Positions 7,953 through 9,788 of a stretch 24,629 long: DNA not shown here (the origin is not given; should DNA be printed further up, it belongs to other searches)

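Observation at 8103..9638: Stand-alone MurE with the L-Lys-type DNPA motif in a spore-former: possible two-ligase peptidoglycan system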

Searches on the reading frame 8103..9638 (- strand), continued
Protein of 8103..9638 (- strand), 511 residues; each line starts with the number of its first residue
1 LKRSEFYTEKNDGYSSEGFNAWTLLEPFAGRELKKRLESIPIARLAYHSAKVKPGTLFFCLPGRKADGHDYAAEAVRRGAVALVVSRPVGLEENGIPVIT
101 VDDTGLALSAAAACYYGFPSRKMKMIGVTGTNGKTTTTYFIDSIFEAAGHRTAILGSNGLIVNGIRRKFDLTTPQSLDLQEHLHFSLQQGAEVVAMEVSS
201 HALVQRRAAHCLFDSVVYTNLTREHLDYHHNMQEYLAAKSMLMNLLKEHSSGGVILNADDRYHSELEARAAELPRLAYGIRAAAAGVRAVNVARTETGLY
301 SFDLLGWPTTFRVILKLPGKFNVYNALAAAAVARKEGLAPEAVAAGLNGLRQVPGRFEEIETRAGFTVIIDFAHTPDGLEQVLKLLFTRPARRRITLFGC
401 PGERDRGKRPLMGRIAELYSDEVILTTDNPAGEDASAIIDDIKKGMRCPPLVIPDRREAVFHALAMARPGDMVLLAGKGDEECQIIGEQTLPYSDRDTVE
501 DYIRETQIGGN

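Call 10: search_solved_structures(query=window:8103-9638:-, max_evalue=1e-10, show_alignments=5)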
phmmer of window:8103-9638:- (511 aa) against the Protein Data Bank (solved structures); distinct sequences matched with E-value up to 1e-10: 32.
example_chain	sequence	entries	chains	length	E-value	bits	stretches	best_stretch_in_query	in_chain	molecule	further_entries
4bub_A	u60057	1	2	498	3.1e-87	296.6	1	40-506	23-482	UDP-N-ACETYLMURAMOYL-L-ALANYL-D-GLUTAMATE--LD-LYSINE LIGASE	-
8w9z_N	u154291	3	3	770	4.8e-86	292.6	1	42-446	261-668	UDP-N-acetylmuramoyl-L-alanyl-D-glutamate--2, 6-diaminopimelate ligase-like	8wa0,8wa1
2wtz_A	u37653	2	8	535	6.5e-83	282.3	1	44-497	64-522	UDP-N-ACETYLMURAMOYL-L-ALANYL-D-GLUTAMATE--2,6-DIAMINOPIMELATE LIGASE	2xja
8f5d_A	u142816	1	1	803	2.1e-82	280.6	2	41-497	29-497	Multifunctional fusion protein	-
7b6o_A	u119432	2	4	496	9.3e-80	271.9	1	48-500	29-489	UDP-N-acetylmuramoyl-L-alanyl-D-glutamate-2,6-diaminopimelate ligase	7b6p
1e8c_A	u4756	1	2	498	3.6e-79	269.9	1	48-500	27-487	UDP-N-ACETYLMURAMOYLALANYL-D-GLUTAMATE--2,6-DIAMINOPIMELATE LIGASE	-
7b53_A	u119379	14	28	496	3.6e-79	269.9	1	48-500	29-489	UDP-N-acetylmuramoyl-L-alanyl-D-glutamate--2,6-diaminopimelate ligase | UDP-N-acetylmuramoyl-L-alanyl-D-glutamate-2,6-diaminopimelate ligase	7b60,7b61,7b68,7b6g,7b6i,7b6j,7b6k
8g6p_A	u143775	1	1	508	1.3e-73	251.6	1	40-497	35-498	UDP-N-acetylmuramoyl-L-alanyl-D-glutamate--2,6-diaminopimelate ligase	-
8r5o_Q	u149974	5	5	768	2.7e-72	247.2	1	41-446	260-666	PAP11 | PAP11, MurE-like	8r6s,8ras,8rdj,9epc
8qma_O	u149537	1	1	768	4.8e-71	243.1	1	41-446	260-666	PAP11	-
4c12_A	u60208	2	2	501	3e-69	237.2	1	45-495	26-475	UDP-N-ACETYLMURAMOYL-L-ALANYL-D-GLUTAMATE--L-LYSINE LIGASE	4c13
8xzv_J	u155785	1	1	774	8.1e-67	229.2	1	41-446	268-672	MurE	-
7d27_A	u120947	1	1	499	3.7e-59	203.9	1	44-487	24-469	UDP-N-acetylmuramoyl-L-alanyl-D-glutamate--2,6-diaminopimelate ligase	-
4cvk_A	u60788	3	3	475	1.4e-28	103.1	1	45-386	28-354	UDP-N-acetylmuramoyl-tripeptide--D-alanyl-D-alanine ligase | UDP-N-ACETYLMURAMOYL-TRIPEPTIDE--D-ALANYL-D- ALANINE LIGASE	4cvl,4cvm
1gg4_A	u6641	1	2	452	1.4e-23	86.5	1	45-374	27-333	UDP-N-ACETYLMURAMOYLALANYL-D-GLUTAMYL-2,6-DIAMINOPIMELATE-D-ALANYL-D-ALANYL LIGASE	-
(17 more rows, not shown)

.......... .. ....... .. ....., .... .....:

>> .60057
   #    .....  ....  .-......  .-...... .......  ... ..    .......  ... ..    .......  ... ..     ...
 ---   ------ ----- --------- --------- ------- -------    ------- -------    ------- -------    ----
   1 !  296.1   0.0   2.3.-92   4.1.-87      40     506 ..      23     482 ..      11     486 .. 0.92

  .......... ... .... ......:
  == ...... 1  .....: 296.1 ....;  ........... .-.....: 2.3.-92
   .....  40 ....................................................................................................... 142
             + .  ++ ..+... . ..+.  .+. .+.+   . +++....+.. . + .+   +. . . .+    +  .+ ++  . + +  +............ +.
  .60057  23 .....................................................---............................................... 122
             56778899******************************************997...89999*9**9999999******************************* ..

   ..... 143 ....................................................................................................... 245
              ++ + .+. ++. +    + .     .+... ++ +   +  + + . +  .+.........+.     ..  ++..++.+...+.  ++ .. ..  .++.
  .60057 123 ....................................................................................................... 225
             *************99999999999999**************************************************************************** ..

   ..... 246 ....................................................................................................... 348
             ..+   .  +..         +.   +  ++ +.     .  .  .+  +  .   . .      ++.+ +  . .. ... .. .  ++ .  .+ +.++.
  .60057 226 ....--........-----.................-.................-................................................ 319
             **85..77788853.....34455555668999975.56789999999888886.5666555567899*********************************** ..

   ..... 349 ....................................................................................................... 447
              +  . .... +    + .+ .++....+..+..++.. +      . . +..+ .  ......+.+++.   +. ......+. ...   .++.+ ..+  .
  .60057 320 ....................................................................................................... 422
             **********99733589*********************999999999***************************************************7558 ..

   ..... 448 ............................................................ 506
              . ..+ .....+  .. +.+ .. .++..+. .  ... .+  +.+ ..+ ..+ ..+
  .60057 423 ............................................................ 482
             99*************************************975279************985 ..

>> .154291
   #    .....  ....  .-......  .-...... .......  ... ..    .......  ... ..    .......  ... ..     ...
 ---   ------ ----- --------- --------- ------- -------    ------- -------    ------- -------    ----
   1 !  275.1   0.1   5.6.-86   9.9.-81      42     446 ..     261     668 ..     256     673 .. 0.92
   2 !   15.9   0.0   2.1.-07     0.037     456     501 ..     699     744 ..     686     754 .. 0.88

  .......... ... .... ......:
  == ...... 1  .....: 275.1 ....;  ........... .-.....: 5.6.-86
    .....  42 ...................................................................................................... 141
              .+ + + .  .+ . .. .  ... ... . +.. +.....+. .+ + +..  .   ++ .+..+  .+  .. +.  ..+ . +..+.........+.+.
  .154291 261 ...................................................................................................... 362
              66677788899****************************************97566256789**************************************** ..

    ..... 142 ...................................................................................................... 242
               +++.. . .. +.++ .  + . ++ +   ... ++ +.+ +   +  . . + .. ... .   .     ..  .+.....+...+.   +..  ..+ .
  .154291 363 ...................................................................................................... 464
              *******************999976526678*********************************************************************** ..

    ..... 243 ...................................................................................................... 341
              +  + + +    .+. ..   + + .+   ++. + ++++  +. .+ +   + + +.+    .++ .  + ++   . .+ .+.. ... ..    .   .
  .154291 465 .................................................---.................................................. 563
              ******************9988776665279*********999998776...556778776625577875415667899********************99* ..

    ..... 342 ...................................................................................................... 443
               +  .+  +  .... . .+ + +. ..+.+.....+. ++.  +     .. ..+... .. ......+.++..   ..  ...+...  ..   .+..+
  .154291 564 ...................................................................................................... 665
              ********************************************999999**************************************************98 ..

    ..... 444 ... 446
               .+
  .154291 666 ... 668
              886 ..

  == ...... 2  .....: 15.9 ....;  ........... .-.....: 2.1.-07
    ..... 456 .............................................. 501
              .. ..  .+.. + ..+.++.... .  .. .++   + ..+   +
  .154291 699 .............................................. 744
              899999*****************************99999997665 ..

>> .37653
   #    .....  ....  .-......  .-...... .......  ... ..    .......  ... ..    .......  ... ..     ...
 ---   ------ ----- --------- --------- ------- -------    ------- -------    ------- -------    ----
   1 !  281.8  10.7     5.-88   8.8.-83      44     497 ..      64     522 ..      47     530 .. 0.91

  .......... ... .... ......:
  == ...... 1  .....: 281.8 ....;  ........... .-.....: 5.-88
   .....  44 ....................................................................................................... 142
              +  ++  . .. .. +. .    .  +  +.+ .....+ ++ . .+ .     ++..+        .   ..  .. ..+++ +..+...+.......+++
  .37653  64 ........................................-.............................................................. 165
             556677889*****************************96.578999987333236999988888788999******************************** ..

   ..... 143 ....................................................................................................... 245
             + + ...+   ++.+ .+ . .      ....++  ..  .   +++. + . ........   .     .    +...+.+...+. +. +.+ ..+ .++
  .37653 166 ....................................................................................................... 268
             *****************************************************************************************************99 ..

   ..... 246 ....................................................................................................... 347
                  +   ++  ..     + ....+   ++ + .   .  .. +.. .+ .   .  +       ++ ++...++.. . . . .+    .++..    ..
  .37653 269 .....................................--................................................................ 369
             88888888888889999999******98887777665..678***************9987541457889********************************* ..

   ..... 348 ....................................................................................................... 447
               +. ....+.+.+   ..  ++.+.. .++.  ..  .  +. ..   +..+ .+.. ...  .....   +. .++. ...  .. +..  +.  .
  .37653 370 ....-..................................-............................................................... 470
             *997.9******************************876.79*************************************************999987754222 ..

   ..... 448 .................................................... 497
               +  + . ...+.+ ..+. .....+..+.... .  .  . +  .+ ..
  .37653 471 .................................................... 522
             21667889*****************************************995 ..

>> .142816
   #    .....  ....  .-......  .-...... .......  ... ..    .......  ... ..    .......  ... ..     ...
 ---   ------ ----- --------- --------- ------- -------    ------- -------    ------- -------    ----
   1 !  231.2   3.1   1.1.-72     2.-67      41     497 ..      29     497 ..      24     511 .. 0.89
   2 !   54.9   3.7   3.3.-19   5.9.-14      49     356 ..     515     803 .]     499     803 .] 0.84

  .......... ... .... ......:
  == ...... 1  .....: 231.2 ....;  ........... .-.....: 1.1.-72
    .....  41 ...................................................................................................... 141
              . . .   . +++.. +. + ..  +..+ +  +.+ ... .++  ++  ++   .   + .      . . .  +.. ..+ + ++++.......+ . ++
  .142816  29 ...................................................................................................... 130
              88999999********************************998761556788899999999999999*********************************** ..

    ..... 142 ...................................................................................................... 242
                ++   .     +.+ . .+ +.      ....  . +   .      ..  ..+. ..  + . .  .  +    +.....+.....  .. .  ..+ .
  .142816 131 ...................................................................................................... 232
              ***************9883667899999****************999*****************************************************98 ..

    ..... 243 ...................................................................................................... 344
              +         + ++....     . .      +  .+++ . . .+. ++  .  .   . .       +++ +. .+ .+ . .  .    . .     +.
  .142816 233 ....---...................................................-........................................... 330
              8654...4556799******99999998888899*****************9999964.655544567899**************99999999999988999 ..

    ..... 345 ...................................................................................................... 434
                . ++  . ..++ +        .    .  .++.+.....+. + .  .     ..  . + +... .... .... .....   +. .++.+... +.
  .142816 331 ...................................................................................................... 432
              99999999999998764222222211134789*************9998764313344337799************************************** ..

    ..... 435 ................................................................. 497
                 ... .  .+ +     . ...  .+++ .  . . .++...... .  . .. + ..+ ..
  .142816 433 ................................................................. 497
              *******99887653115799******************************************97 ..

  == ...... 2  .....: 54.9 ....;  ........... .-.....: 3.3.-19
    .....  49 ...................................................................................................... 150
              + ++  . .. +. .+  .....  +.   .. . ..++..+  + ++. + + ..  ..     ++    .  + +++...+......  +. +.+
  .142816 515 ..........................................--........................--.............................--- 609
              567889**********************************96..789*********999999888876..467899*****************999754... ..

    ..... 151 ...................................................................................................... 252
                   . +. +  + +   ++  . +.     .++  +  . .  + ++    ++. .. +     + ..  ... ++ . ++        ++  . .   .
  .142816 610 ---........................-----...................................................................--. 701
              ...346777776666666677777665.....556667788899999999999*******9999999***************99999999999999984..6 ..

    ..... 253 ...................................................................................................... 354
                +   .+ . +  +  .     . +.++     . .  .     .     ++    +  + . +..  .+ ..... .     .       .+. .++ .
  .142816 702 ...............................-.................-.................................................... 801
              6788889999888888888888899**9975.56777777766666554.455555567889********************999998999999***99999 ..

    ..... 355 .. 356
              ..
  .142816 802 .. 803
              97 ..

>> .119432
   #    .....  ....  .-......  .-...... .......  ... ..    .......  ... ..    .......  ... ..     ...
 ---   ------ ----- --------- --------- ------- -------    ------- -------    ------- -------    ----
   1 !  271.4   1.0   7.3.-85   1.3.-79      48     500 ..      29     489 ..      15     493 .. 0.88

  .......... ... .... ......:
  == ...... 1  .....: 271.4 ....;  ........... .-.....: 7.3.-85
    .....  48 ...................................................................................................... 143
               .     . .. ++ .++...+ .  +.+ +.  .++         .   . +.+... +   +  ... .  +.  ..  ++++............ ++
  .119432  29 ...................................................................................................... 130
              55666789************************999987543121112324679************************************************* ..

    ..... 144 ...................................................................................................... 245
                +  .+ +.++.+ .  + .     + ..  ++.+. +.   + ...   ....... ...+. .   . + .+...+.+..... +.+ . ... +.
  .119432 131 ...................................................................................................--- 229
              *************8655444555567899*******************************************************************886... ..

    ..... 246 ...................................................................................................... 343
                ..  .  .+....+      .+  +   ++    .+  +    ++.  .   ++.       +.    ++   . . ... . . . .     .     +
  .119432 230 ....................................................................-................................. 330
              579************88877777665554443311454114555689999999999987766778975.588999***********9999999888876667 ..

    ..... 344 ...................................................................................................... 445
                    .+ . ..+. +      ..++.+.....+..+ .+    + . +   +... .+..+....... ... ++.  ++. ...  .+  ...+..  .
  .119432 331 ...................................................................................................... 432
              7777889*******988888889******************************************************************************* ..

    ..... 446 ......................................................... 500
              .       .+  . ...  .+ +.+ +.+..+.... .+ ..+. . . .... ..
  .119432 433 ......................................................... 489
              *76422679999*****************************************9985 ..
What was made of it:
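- Closest known: Thermotoga maritima MurE. Same: It shares H-S at the DSR position (HSS) and 'PxGED' after the motif (call 10).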
